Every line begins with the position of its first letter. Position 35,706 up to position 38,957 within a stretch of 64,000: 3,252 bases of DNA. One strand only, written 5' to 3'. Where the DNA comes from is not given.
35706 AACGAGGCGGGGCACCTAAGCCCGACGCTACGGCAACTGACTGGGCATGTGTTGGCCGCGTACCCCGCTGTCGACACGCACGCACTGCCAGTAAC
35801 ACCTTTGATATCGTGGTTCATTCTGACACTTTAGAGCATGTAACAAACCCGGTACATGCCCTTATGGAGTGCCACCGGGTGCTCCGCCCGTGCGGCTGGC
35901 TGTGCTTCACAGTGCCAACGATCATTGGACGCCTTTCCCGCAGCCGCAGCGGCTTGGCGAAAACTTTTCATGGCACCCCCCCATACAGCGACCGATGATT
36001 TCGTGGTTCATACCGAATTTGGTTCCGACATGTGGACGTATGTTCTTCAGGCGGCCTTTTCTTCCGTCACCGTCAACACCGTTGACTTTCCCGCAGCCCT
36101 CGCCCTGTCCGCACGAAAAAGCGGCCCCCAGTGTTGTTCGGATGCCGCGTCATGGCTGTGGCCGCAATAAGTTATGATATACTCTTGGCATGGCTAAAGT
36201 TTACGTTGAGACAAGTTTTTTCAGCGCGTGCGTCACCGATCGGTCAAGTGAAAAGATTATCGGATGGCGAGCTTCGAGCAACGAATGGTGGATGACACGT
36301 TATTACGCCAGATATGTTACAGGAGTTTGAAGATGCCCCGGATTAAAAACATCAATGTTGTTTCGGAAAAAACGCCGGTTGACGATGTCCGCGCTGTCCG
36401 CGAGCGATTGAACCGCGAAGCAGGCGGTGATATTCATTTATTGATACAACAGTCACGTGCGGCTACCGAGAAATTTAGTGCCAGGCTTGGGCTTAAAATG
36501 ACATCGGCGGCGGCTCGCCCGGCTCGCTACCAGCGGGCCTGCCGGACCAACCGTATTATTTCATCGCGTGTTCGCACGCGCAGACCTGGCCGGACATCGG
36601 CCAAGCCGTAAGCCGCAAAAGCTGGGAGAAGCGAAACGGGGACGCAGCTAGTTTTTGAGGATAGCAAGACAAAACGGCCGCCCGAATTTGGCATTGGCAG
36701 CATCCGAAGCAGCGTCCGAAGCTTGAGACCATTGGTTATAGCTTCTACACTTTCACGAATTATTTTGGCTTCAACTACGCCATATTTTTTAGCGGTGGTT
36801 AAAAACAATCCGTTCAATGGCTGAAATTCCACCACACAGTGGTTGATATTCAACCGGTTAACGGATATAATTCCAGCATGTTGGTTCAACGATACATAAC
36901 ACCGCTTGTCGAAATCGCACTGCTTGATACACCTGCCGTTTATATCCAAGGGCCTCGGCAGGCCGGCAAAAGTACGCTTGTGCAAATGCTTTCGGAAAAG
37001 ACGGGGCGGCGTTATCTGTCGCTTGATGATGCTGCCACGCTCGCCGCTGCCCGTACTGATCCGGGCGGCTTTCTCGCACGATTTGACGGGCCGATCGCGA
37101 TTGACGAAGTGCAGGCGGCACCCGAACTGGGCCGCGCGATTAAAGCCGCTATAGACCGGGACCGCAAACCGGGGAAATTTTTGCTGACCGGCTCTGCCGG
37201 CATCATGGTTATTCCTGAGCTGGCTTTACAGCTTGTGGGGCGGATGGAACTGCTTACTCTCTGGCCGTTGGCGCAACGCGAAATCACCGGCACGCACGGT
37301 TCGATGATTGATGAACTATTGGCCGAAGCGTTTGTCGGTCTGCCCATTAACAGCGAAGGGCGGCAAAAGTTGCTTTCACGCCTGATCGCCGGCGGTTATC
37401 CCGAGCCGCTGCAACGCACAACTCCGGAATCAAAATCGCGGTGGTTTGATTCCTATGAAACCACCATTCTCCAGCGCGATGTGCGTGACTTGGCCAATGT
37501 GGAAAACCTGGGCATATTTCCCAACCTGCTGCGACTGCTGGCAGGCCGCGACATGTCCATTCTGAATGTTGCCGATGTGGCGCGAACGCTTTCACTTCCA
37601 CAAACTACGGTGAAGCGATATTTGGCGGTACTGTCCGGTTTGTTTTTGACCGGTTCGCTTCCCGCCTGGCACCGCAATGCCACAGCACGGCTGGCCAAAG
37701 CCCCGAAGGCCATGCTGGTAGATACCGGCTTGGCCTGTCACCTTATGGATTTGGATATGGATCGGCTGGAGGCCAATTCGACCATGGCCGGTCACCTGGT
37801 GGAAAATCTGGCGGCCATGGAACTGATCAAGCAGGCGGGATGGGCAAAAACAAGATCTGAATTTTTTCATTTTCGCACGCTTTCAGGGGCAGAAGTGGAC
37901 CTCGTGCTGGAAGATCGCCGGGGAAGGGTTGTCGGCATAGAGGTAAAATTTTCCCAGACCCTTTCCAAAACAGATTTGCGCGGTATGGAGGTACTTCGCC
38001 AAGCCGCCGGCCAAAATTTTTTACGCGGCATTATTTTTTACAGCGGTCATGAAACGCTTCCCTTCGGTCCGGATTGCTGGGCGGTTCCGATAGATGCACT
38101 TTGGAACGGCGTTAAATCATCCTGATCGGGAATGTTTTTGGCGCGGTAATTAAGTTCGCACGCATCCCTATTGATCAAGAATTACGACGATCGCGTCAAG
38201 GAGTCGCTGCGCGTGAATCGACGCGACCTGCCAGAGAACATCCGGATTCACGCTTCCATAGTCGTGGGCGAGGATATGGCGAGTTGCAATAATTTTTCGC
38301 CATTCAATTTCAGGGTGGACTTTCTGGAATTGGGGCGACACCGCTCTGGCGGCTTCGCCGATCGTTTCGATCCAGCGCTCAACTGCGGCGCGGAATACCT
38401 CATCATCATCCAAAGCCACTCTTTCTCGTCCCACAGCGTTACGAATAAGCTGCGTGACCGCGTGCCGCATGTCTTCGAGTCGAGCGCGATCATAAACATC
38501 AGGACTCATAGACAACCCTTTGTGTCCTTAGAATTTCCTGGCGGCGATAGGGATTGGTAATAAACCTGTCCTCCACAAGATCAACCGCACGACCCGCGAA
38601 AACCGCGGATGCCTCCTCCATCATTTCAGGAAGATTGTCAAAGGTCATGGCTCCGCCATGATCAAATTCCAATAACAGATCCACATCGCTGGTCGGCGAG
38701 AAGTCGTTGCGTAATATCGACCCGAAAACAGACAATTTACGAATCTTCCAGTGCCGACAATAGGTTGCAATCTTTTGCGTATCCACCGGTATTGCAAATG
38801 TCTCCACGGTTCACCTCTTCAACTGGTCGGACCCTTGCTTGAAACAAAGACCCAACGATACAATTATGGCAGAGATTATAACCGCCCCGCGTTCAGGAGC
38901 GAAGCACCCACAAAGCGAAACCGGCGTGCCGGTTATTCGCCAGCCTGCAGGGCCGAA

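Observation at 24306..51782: A 27 kb glycan-biosynthesis island ends at tRNA-Arg and contains toxin-antitoxin debris and paralogous DUF4143 ATPases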

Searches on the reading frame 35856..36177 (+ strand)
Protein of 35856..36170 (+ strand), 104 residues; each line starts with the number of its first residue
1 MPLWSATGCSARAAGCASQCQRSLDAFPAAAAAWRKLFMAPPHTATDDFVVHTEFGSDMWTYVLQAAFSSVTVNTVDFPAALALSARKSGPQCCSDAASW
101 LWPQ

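Call 5: search_protein_families(library=pfam, proteins=[window:35856-36170:+], max_evalue=0.01)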
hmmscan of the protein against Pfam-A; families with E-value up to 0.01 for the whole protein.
window:35856-36170:+ (104 aa): 0 families

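Call 6: search_protein_families(library=pfam, proteins=[window:35869-36177:+], max_evalue=0.01)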
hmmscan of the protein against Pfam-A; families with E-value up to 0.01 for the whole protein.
window:35869-36177:+ (102 aa): 0 families

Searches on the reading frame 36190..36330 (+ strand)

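Call 61: search_protein_families(library=pfam, proteins=[window:36190-36330:+], max_evalue=1)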
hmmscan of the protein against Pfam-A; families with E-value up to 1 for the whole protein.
window:36190-36330:+ (46 aa): 1 family
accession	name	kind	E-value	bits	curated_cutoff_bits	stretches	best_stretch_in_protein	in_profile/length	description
PF14945.12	LLC1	-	0.11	13.6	27.3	1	18-40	78-100/119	Normal lung function maintenance, Low in Lung Cancer 1 protein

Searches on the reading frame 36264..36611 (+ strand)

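Call 5: search_protein_families(library=pfam, proteins=[window:36264-36611:+], max_evalue=0.01)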
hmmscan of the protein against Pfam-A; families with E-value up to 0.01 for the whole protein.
window:36264-36611:+ (115 aa): 0 families

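Call 52: search_protein_families(library=padloc, proteins=[window:36264-36611:+], max_evalue=0.01)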
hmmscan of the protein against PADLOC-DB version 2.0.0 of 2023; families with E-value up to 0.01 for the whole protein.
window:36264-36611:+ (115 aa): 1 family
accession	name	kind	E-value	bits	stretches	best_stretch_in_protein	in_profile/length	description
PDLC01021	Csm5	-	0.0066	14.2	1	8-73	187-247/373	Csm5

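Call 61: search_protein_families(library=pfam, proteins=[window:36264-36611:+], max_evalue=1)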
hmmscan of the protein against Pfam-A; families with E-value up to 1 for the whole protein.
window:36264-36611:+ (115 aa): 0 families

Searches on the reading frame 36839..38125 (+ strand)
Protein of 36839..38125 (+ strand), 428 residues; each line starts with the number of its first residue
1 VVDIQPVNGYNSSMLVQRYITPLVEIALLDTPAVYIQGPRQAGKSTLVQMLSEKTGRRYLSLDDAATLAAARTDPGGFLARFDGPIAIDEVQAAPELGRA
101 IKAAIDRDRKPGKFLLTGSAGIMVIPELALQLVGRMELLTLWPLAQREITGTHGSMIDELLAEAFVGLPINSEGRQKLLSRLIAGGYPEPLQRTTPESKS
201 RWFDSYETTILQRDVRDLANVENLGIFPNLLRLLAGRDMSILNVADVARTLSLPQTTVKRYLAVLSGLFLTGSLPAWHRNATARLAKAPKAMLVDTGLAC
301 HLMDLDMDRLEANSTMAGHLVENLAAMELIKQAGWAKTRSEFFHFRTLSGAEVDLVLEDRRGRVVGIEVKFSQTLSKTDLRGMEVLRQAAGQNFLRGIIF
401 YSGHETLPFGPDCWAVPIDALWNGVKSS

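Call 5: search_protein_families(library=pfam, proteins=[window:36839-38125:+], max_evalue=0.01)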
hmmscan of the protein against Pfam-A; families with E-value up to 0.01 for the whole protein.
window:36839-38125:+ (428 aa): 3 families
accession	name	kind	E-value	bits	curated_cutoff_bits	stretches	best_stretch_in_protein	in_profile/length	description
PF13635.12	DUF4143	-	3.2e-41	141.2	28.1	1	212-371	1-159/160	Domain of unknown function (DUF4143)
PF13173.12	AAA_14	-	4.8e-23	82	27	1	32-149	3-128/129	AAA domain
PF09339.16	HTH_IclR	-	0.00044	20.4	22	1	230-266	8-43/52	IclR helix-turn-helix domain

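Call 52: search_protein_families(library=padloc, proteins=[window:36839-38125:+], max_evalue=0.01)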
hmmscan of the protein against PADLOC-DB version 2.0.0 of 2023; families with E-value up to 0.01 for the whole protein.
window:36839-38125:+ (428 aa): 8 families
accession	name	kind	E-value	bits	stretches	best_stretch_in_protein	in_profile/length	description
PDLC04790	PDC-S01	-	1.8e-156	519.1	1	12-423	6-419/422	-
PDLC04789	PDC-S01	-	1.6e-49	167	1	14-374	1-343/375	-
PDLC04787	PDC-S01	-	1.5e-27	94.5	1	31-391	27-377/412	-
PDLC04791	PDC-S01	-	9.3e-25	85.1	2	183-389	163-366/395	-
PDLC04788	PDC-S01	-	2.7e-15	54.2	1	88-376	90-387/448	-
PDLC04786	PDC-S01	-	4.6e-13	46.7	1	287-381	304-396/439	-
PDLC04792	PDC-S01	-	5.2e-10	36.5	1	311-374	330-387/452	-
PDLC04140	mad8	-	0.0074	13.8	0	30-60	26-56/314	mads_8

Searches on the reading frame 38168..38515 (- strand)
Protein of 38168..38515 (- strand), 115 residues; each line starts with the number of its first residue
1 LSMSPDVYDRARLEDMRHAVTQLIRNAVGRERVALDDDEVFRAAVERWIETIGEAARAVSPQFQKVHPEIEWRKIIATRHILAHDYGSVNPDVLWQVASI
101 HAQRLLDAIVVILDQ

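Call 7: search_protein_families(library=pfam, proteins=[window:38168-38515:-], max_evalue=0.01)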
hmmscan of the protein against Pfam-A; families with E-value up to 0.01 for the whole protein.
window:38168-38515:- (115 aa): 1 family
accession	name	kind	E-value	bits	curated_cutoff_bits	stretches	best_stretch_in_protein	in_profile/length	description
PF01934.22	HepT-like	-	4.3e-17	62.4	23.5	1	19-109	4-117/120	Ribonuclease HepT-like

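Call 52: search_protein_families(library=padloc, proteins=[window:38168-38515:-], max_evalue=0.01)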
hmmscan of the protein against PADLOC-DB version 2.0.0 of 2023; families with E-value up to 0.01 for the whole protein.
window:38168-38515:- (115 aa): 0 families

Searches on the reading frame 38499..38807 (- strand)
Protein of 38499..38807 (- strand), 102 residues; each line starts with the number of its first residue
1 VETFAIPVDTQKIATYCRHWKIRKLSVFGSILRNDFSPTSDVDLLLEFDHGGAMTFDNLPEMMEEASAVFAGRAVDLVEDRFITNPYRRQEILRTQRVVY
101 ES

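Call 6: search_protein_families(library=pfam, proteins=[window:38499-38807:-], max_evalue=0.01)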
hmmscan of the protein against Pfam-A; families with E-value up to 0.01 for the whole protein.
window:38499-38807:- (102 aa): 3 families
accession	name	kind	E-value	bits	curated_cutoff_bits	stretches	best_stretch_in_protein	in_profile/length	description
PF18765.7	Polbeta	-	8e-12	45.6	26.9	1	11-101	1-89/93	Polymerase beta, Nucleotidyltransferase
PF01909.29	NTP_transf_2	-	3.5e-09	37.4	21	1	17-93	9-87/93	Nucleotidyltransferase domain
PF22600.2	MTPAP-like_central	-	0.0011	19.5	27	1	18-53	35-70/139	Poly(A) RNA polymerase, mitochondrial-like, central palm domain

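Call 52: search_protein_families(library=padloc, proteins=[window:38499-38807:-], max_evalue=0.01)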
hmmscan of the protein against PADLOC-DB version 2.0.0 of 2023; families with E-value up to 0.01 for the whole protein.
window:38499-38807:- (102 aa): 7 families
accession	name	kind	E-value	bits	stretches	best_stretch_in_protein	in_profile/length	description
PDLC04905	PDC-S09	-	7.1e-23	78.9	1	3-100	3-99/101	-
PDLC04902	PDC-S09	-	6.7e-19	66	1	5-98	4-94/97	-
PDLC04906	PDC-S09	-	2.7e-14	51.3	1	12-95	14-94/98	-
PDLC04904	PDC-S09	-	6.9e-14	49.9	1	9-94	12-93/104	-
PDLC04907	PDC-S09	-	5e-05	21.4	1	16-74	21-79/114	-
PDLC04903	PDC-S09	-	6.7e-05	21.2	1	21-46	25-50/108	-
PDLC04368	PDC-M05A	-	0.0038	15.1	1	22-67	107-149/201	-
